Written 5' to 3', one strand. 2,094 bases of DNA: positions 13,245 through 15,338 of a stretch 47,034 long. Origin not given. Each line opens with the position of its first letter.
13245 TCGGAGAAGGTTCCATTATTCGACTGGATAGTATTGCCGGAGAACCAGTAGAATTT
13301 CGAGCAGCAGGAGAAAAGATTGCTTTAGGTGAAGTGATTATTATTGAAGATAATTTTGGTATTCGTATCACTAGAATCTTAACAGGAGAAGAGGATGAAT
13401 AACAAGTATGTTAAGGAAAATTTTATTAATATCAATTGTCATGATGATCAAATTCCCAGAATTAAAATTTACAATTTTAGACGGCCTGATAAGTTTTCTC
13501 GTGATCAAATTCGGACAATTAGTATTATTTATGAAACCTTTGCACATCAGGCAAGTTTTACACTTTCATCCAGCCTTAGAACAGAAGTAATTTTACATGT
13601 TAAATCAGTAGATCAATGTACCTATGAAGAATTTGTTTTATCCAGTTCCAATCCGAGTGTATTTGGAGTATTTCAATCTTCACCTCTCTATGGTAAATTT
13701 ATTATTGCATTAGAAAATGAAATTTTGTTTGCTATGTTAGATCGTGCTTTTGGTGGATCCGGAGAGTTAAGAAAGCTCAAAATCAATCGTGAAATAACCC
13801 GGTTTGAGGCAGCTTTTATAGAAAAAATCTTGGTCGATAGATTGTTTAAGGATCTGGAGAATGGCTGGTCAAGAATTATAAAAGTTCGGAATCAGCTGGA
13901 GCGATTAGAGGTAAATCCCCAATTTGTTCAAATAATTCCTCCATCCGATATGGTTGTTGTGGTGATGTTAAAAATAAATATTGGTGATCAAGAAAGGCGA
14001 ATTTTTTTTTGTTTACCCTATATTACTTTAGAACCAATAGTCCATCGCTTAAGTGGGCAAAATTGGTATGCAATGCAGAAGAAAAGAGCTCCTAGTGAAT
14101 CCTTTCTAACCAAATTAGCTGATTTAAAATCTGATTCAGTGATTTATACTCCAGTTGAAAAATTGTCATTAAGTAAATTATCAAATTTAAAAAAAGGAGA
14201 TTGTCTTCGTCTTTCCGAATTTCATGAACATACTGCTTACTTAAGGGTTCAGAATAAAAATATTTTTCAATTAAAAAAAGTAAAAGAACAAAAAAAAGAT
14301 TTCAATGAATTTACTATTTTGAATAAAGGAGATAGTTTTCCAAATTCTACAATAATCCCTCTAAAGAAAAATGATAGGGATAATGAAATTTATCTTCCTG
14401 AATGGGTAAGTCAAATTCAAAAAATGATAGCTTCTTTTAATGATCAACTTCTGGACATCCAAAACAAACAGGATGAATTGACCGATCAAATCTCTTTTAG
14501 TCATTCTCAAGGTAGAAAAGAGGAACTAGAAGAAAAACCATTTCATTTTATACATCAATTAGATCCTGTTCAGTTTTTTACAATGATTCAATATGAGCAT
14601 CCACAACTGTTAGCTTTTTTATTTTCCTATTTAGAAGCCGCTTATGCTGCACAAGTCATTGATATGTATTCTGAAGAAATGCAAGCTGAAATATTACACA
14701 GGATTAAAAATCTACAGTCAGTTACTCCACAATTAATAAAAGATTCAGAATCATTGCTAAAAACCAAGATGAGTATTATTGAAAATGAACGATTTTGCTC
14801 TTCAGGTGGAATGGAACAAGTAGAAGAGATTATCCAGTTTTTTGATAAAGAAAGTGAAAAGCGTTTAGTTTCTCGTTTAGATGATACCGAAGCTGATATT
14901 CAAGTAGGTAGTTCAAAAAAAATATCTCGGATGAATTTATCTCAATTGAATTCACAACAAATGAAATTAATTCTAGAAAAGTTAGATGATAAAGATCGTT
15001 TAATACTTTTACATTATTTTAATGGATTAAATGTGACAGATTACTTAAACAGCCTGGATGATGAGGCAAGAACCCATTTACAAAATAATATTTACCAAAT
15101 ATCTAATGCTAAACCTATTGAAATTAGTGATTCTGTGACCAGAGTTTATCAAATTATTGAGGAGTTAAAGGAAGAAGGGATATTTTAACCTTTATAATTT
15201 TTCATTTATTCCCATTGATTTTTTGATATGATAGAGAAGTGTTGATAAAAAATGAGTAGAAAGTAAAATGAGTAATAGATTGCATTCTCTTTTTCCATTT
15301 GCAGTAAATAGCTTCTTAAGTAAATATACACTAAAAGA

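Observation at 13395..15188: Natural FliM-FliG(MC) fusion that keeps the FliM-FliG interface motifs but lacks input, anchoring and torque motifs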

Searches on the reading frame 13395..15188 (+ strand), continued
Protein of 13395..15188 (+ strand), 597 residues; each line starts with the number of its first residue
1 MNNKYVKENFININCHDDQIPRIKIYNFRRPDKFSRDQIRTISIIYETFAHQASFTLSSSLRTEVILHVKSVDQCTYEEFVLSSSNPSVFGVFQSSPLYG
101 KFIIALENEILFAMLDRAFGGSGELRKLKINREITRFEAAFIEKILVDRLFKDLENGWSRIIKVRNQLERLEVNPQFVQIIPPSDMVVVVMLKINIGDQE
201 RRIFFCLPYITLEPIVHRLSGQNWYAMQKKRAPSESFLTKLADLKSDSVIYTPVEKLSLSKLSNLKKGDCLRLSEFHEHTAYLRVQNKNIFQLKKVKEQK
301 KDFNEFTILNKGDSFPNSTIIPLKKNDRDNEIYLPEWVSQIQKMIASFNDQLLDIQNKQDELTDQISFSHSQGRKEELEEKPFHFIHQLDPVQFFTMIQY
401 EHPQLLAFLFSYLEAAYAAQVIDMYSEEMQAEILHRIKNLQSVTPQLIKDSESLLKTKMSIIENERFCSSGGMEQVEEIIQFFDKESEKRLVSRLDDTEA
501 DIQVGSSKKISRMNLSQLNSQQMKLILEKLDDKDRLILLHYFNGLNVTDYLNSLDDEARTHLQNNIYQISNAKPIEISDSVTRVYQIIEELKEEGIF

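Call 34: predict_structure(alignment_id=A1)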
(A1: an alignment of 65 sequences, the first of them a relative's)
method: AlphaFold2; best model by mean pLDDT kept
length: 597 residues; sequences in the alignment: 65
mean_pLDDT: 80.0   pTM: 0.56
mean pLDDT of the five models: 80.0, 79.8, 78.4, 78.2, 77.9
residues with pLDDT >= 90: 257; 70-90: 194; 50-70: 80; < 50: 66
segments of 3 or more residues with pLDDT < 50: 1-15, 231-242, 312-333, 369-376, 509-513
pLDDT, mean of each block of 10 residues (from residue 1): 44 50 59 86 97 96 96 96 93 95 95 94 79 93 91 94 95 94 95 94 96 93 78 46 63 85 85 78 78 73 71 40 33 60 84 85 62 53 93 95 97 96 95 95 94 94 68 65 70 63 53 66 89 87 70 84 80 78 87 88
secondary structure, 60 per line:
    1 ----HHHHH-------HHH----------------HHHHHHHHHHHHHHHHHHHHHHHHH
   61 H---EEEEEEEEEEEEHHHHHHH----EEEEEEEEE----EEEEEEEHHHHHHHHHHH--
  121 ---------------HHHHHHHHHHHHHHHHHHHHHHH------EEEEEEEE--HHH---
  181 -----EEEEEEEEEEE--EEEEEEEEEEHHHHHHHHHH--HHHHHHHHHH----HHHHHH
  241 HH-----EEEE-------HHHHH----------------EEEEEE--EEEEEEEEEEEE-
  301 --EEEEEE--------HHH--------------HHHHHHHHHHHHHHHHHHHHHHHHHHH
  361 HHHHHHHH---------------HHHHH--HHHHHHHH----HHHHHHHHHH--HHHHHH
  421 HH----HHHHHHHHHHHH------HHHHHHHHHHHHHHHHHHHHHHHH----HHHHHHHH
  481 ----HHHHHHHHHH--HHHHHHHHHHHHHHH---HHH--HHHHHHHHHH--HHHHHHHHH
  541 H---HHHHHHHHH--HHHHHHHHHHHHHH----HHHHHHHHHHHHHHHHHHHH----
elements in order: H5-9 H36-61 E65-76 H77-83 E88-96 E101-107 H108-118 H136-158 E165-172 E186-196 E199-208 H209-218 H221-230 H235-242 E248-251 H259-263 E280-285 E288-299 E303-308 H334-368 H384-388 H391-398 H403-412 H415-422 H427-438 H445-468 H473-480 H485-494 H497-511 H520-529 H532-541 H545-553 H556-569 H574-593

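Call 42: fold_search(model_id=the predicted structure, library=pdb)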
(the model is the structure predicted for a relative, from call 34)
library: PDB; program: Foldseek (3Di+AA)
matches with E <= 10: 331; with E <= 0.001: 43
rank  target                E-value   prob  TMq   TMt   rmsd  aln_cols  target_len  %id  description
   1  8wiw_7                3.5e-19  1.00  0.32  0.61  15.2       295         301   21  Cryo-EM structure of the flagellar C ring in the CW state (released 2024-09-04)
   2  9n49_M                2.9e-18  1.00  0.31  0.62  14.7       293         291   21  C-ring - single subunit of the 34-mer CCW flagellar switch complex - FliF, FliG, FliM, and FliN from Salmonella (released 2025-03-12)
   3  8umd_C                4.4e-18  1.00  0.31  0.63  14.6       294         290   21  Cryo-EM structure of a single subunit of a Counterclockwise-locked form of the Salmonella enterica Typhimurium flagell (released 2024-01-24)
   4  8wo5_B1               5.2e-18  1.00  0.31  0.62  15.0       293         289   21  Cryo-EM structure of the intact flagellar motor-hook complex in the CCW state (released 2024-09-04)
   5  8umx_C                6.7e-18  1.00  0.31  0.62  15.4       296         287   20  Cryo-EM structure of a single subunit of a Clockwise-locked form of the Salmonella enterica Typhimurium flagellar C-ri (released 2024-01-24)
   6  8vid_M                4.3e-17  1.00  0.30  0.61  15.1       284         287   21  CW Flagellar Switch Complex with extra density - FliF, FliG, FliM, and FliN forming single subunit of the C-ring from  (released 2024-02-28)
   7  8vib_M                8.5e-17  1.00  0.29  0.60  15.2       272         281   22  CW Flagellar Switch Complex - FliF, FliG, FliM, and FliN forming single subunit of the C-ring from Salmonella (released 2024-02-28)
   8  4fhr_A                1.9e-16  1.00  0.29  0.94   1.5       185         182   34  Crystal structure of the complex between the flagellar motor proteins FliG and FliM. (released 2012-08-22)
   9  3soh_A                1.3e-15  1.00  0.30  0.92   2.1       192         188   35  Architecture of the Flagellar Rotor (released 2011-07-27)
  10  4fq0_A                7.1e-15  1.00  0.30  0.96   1.2       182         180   31  Crystal structure of FliG-FliM complex from H. pylori (released 2013-05-08)
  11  4gc8_A                7.1e-15  1.00  0.30  0.94   1.4       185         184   30  Crystal structure of FliM middle domain from H. pylori (released 2013-05-08)
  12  4fq0_B                1.9e-14  1.00  0.30  0.95   1.2       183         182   31  Crystal structure of FliG-FliM complex from H. pylori (released 2013-05-08)
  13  2hp7                  2.0e-14  1.00  0.29  0.95   1.5       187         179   34  Structure of FliM provides insight into assembly of the switch complex in the bacterial flagella motor (released 2006-08-08)
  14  4qrm_A                2.7e-14  1.00  0.30  0.94   1.6       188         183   36  crystal structure of a binary complex of FliM-FliG middle domains from T.maritima (released 2015-06-10)
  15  5x0z_F                8.1e-14  1.00  0.30  0.94   1.4       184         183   30  Crystal structure of FliM-SpeE complex from H. pylori (released 2017-09-13)
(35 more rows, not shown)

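Call 51: find_encoding_contigs(protein=P0002, flank=6000, max_places=1)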
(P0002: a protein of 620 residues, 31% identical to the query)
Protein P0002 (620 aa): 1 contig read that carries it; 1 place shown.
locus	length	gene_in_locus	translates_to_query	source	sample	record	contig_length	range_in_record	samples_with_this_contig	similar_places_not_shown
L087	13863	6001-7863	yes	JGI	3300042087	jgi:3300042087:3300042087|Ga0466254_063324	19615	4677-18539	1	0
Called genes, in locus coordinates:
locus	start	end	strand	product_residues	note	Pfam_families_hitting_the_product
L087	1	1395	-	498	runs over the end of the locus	PF00672:HAMP, PF00211:Guanylate_cyc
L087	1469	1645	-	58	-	-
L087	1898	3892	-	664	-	PF01841:Transglut_core, PF13471:Transglut_core3 (weak)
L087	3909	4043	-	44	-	-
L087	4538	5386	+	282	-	PF02311:AraC_binding (weak), PF22200:ExsA_N (faint), PF00165:HTH_AraC, PF12833:HTH_18, PF00165:HTH_AraC (weak)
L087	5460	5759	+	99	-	-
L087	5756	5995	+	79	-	PF01052:FliMN_C, PF28396:SepQ_C (weak)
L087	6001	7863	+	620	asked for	PF02154:FliM, PF14841:FliG_M, PF14842:FliG_N (weak), PF01706:FliG_C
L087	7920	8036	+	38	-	-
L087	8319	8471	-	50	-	-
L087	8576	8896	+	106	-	PF03551:PadR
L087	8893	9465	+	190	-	PF22564:HAAS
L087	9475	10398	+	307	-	PF13349:DUF4097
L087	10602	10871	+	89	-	-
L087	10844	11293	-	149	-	-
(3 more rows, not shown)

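Call 52: find_encoding_contigs(protein=P0063, flank=6000, max_places=1)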
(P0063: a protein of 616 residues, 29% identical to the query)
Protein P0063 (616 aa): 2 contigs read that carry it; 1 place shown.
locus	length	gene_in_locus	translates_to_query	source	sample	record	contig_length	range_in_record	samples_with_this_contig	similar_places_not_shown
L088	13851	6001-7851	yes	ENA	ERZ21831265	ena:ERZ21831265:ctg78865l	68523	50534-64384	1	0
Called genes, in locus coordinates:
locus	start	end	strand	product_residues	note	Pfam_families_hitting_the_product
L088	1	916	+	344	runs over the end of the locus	PF23161:HTH_RNase_II, PF00773:RNB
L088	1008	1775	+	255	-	PF00773:RNB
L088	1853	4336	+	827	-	PF00211:Guanylate_cyc, PF13239:2TM (weak)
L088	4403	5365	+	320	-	PF12833:HTH_18, PF00165:HTH_AraC (weak)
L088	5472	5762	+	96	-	-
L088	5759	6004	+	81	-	PF01052:FliMN_C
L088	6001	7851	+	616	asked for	PF02154:FliM, PF14841:FliG_M, PF01706:FliG_C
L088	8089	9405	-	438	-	PF01554:MatE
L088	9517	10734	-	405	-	-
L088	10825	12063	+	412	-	PF00375:SDF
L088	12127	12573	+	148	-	PF00359:PTS_EIIA_2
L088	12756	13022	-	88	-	PF00166:Cpn10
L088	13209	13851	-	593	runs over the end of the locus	PF13487:HD_5, PF01966:HD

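Call 53: find_encoding_contigs(protein=P0006, flank=6000, max_places=1)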
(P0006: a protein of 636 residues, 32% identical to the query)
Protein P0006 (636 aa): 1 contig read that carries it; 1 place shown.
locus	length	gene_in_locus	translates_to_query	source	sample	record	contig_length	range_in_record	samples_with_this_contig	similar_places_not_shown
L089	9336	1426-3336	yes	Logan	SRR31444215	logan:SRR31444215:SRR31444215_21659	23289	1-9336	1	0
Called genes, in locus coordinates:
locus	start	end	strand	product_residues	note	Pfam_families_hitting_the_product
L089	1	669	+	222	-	?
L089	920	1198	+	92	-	-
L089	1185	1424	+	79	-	PF01052:FliMN_C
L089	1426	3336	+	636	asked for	PF02154:FliM, PF14841:FliG_M, PF01706:FliG_C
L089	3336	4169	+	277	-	PF00165:HTH_AraC (weak), PF12833:HTH_18, PF00165:HTH_AraC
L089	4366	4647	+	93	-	-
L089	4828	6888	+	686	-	PF11028:TMEM260_N, PF13231:PMT_2 (faint), PF00515:TPR_1 (faint), PF07719:TPR_2 (faint)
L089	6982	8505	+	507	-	PF01266:DAO (faint), PF01593:Amino_oxidase, PF13450:NAD_binding_8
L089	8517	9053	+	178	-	PF02572:CobA_CobO_BtuR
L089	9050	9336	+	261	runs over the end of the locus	PF02654:CobS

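Call 62: list_cluster_members(proteins=[P0018, P0022, P0026, P0034, P0047, P0049, P0050, P0039, P0060])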
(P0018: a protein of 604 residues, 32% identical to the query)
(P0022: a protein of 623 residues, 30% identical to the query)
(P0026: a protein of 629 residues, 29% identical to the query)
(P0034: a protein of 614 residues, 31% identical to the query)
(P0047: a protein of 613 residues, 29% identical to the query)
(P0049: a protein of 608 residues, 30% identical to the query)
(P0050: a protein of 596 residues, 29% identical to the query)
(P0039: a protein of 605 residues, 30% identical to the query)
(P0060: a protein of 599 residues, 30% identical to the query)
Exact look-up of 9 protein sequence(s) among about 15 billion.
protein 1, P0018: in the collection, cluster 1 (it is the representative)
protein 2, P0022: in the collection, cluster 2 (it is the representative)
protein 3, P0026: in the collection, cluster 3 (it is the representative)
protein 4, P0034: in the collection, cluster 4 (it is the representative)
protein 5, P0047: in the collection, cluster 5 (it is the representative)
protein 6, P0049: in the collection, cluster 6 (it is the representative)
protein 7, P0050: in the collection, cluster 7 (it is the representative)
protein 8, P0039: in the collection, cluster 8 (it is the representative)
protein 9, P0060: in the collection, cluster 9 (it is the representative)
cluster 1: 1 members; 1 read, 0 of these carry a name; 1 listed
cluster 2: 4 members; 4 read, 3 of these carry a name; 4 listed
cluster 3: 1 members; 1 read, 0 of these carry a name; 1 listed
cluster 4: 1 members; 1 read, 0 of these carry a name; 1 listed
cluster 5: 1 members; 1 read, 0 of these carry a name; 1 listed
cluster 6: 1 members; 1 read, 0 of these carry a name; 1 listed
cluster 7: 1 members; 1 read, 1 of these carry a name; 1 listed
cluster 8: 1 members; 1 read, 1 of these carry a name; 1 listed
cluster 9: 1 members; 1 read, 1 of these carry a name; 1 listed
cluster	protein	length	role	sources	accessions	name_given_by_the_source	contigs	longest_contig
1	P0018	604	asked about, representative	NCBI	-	-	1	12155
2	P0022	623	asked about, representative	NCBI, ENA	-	-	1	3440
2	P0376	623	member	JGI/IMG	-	flagellar motor switch protein FliM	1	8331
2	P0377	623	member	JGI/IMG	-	flagellar motor switch protein FliM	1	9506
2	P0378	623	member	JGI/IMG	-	flagellar motor switch protein FliM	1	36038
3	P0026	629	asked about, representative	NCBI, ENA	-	-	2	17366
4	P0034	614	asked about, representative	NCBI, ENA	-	-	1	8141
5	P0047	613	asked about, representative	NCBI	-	-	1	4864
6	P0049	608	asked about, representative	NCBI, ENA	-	-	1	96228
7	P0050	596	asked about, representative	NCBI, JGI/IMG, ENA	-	flagellar motor switch protein FliM/flagellar motor switch protein FliG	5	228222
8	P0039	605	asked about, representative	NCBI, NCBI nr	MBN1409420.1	MAG: flagellar motor switch protein FliM [Spirochaetales bacterium] | flagellar motor switch protein FliM [Spirochaetales bacterium]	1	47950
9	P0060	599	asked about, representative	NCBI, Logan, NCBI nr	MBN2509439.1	MAG: flagellar motor switch protein FliM [Spirochaetales bacterium] | flagellar motor switch protein FliM [Spirochaetales bacterium]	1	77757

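Call 63: search_protein_families(library=padloc, proteins=[window:13395-15188:+], max_evalue=0.01)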
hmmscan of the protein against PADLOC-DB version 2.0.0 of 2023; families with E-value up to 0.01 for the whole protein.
window:13395-15188:+ (597 aa): 0 families

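Call 67: find_encoding_contigs(protein=P0199, flank=8000, max_places=2)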
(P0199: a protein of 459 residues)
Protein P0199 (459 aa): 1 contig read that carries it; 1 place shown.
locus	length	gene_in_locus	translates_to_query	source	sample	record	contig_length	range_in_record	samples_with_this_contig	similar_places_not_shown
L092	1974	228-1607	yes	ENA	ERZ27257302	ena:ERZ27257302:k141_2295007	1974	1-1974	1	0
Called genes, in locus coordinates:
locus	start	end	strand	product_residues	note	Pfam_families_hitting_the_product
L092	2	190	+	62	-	?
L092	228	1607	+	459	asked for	PF14841:FliG_M, PF14842:FliG_N (weak), PF02154:FliM, PF01052:FliMN_C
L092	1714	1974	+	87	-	?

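Call 69: find_encoding_contigs(protein=P0166, flank=6000, max_places=2)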
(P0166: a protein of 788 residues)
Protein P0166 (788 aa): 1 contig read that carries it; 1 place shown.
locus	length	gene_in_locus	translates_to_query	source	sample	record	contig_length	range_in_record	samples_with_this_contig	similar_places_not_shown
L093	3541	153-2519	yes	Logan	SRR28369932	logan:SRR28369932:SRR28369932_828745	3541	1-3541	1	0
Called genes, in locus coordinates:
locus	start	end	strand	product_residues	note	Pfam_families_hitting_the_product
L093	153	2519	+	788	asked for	PF02154:FliM, PF28396:SepQ_C (faint), PF01052:FliMN_C, PF14841:FliG_M, PF01706:FliG_C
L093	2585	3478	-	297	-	PF00753:Lactamase_B (weak)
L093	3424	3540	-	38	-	?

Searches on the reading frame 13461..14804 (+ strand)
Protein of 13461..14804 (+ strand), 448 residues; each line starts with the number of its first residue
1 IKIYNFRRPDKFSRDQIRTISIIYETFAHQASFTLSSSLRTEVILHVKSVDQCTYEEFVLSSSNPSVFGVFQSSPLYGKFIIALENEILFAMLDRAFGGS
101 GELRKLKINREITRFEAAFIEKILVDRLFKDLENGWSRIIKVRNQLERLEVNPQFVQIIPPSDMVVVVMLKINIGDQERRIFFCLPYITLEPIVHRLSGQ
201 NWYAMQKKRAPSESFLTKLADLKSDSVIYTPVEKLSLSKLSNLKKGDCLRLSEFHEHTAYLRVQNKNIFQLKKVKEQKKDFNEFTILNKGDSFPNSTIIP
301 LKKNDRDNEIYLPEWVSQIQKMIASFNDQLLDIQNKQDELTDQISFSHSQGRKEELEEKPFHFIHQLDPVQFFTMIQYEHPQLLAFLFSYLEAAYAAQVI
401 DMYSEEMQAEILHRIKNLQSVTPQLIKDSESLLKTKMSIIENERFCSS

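Call 77: predict_structure(alignment_id=A5)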
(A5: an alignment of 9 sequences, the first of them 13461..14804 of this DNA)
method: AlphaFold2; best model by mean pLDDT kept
length: 448 residues; sequences in the alignment: 9
mean_pLDDT: 67.1   pTM: 0.54
mean pLDDT of the five models: 67.1, 60.6, 60.4, 59.3, 55.1
residues with pLDDT >= 90: 52; 70-90: 172; 50-70: 117; < 50: 107
segments of 3 or more residues with pLDDT < 50: 1-9, 140-158, 198-224, 253-257, 288-313, 345-356, 445-448
pLDDT, mean of each block of 10 residues (from residue 1): 38 78 86 87 90 80 61 58 83 89 69 82 75 65 35 39 79 88 72 50 34 37 55 66 56 54 62 57 55 35 31 56 75 77 50 50 85 90 92 92 92 90 87 84 53
secondary structure, 60 per line:
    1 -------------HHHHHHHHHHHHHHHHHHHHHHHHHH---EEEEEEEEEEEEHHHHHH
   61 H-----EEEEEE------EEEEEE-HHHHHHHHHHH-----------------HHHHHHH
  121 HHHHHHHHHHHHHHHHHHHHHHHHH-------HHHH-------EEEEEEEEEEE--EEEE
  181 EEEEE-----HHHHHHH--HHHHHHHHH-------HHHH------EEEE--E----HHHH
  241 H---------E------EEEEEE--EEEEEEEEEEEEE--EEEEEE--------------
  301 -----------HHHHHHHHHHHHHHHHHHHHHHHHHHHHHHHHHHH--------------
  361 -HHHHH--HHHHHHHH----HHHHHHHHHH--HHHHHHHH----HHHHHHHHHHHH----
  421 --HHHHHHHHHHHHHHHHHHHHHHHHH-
elements in order: H14-39 E43-54 H55-61 E67-72 E79-84 H86-96 H114-145 H153-156 E164-174 E177-185 H191-197 H200-208 H216-219 E226-229 H237-241 E258-263 E266-278 E281-286 H312-346 H362-366 H369-376 H381-390 H393-400 H405-416 H423-447
